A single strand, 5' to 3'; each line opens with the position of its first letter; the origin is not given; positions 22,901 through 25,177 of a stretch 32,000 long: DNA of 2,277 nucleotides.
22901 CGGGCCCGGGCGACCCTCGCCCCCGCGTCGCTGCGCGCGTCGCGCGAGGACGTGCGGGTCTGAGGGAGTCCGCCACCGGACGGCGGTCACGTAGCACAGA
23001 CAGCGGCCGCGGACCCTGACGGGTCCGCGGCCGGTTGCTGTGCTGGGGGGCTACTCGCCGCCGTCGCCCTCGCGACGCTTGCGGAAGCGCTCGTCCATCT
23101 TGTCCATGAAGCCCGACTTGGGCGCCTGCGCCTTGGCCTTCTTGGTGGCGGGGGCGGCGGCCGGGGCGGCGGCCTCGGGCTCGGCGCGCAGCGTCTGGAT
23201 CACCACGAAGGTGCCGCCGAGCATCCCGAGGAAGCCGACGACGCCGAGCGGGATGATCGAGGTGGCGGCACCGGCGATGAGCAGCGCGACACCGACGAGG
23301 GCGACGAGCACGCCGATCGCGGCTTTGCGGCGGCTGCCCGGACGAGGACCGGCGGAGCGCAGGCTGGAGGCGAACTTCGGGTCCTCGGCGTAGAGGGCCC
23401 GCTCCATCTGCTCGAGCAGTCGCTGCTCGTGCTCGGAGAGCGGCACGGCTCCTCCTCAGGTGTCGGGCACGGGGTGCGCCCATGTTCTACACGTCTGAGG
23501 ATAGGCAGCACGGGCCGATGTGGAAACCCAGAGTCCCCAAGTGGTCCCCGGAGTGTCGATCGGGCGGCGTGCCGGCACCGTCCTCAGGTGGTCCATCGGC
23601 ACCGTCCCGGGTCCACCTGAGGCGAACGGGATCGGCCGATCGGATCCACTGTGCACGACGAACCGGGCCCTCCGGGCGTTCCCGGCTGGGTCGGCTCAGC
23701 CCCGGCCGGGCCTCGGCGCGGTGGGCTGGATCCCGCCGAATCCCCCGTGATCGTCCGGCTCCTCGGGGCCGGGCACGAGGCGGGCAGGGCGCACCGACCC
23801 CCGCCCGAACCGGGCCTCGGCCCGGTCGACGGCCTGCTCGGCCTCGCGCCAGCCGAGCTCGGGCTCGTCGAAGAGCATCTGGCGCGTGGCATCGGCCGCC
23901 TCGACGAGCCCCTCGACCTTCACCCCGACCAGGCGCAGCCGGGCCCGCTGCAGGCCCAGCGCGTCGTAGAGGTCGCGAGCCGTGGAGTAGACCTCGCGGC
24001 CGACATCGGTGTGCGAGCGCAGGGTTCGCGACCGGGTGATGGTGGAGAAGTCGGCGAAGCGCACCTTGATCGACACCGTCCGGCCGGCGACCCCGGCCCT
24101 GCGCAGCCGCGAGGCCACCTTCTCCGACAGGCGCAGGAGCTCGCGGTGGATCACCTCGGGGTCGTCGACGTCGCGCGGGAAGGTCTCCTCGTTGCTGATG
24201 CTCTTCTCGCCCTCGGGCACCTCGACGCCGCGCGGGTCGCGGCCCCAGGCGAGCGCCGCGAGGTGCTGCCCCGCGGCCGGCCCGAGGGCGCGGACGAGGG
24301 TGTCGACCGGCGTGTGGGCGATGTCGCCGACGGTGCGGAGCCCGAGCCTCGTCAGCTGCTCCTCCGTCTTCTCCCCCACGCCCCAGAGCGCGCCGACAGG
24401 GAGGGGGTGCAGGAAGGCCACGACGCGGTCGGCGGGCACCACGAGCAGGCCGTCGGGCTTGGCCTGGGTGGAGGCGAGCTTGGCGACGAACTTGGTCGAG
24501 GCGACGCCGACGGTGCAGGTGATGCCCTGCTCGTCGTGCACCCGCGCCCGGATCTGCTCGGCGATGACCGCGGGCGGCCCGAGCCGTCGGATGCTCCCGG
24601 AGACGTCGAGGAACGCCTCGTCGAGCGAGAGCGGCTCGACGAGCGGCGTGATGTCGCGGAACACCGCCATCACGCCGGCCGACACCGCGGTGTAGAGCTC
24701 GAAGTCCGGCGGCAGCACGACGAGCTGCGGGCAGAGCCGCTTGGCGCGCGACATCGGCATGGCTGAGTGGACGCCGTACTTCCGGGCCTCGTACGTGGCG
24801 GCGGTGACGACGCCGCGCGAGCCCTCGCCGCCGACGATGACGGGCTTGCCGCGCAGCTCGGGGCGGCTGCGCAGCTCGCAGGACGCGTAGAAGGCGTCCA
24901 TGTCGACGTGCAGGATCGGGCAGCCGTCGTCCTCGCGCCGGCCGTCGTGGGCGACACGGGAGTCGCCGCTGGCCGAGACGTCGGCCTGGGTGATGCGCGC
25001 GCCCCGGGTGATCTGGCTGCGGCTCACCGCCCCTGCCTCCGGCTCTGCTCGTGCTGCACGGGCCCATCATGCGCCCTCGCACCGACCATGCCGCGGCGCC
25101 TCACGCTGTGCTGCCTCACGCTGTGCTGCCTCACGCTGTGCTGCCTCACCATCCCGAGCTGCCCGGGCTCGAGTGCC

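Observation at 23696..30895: SOS-boxed operon DUF6504-like / HEPN-like / DnaE2 / DinB: candidate non-canonical mutasome lacking ImuA'/ImuB in cis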

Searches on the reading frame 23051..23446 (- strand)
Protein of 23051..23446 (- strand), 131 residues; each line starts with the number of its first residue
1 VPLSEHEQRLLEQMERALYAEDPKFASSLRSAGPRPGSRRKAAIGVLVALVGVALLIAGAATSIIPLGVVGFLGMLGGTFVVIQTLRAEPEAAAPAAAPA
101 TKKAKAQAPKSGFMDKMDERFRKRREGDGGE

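Call 107: search_protein_families(library=pfam, proteins=[window:23051-23446:-], max_evalue=0.001)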
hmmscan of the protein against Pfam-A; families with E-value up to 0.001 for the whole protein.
window:23051-23446:- (131 aa): 3 families
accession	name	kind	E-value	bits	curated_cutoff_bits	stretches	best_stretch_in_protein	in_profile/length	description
PF11239.13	DUF3040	-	9.8e-29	99.9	24.7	1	1-80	1-83/84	Protein of unknown function (DUF3040)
PF13796.11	Sensor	-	5.4e-05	23.7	28.2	1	42-124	6-85/162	Putative sensor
PF23933.1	DUF7269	-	0.00084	19.9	29.1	0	44-125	1-84/162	Family of unknown function (DUF7269)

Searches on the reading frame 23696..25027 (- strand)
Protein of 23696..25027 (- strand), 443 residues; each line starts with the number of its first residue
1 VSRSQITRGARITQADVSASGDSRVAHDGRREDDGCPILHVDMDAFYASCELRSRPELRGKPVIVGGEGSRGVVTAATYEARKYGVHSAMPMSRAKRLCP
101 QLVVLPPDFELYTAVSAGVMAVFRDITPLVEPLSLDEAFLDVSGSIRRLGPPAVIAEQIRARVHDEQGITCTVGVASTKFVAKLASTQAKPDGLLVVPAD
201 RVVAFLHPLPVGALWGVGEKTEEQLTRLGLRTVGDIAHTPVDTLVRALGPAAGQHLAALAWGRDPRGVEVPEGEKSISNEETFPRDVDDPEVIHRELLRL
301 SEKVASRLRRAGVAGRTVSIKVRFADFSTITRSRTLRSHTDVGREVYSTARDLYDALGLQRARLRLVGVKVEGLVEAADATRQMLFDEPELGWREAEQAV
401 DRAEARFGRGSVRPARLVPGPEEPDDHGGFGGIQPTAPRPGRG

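Call 6: search_protein_families(library=pfam, proteins=[window:23696-25027:-], max_evalue=0.01)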
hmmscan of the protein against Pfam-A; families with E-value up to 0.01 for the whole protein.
window:23696-25027:- (443 aa): 4 families
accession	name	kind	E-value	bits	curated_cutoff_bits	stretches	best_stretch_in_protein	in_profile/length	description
PF00817.25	IMS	-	2.2e-55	187.1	23.2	1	41-186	1-147/148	impB/mucB/samB family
PF11799.13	IMS_C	-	1.3e-31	109.6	20.7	1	275-383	2-106/109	impB/mucB/samB family C-terminal domain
PF11798.14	IMS_HHH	-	2.5e-06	27.8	24.4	1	204-230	6-32/32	IMS family HHH motif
PF21999.2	IMS_HHH_1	-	2.9e-06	28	27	1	214-263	3-52/53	DNA polymerase-iota, thumb domain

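Call 7: search_protein_families(library=ncbifam, proteins=[window:23696-25027:-], max_evalue=0.01)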
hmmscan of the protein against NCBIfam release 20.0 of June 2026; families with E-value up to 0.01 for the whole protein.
window:23696-25027:- (443 aa): 10 families
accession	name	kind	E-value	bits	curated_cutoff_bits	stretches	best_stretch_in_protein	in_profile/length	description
NF003015.0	PRK03858.1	subfamily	3.7e-124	414.8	367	1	36-418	7-386/399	DNA polymerase IV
NF002882.0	PRK03348.1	equivalog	8e-121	404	389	1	38-405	7-372/461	DNA polymerase IV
NF002751.0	PRK02794.1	equivalog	1.3e-114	383.4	371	1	34-415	36-415/425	DNA polymerase IV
NF002677.0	PRK02406.1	equivalog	2.8e-110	368.8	256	1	38-383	8-352/357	DNA polymerase IV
NF002848.0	PRK03103.1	subfamily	2.2e-96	322.8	381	1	36-415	4-389/410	DNA polymerase IV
NF010731.0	PRK14133.1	equivalog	1.2e-94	317.4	362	1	38-377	5-339/352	DNA polymerase IV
NF002492.0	PRK01810.1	equivalog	3.3e-87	292.9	399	1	37-408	11-385/412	DNA polymerase IV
NF002883.0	PRK03352.1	equivalog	7.1e-87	291.8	330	1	38-373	7-341/347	DNA polymerase IV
NF002292.0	PRK01216.1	equivalog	7.6e-51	173.2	339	1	38-378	3-343/351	DNA polymerase IV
NF002955.0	PRK03609.1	subfamily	1.7e-38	132.6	431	1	40-412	4-389/422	translesion error-prone DNA polymerase V subunit UmuC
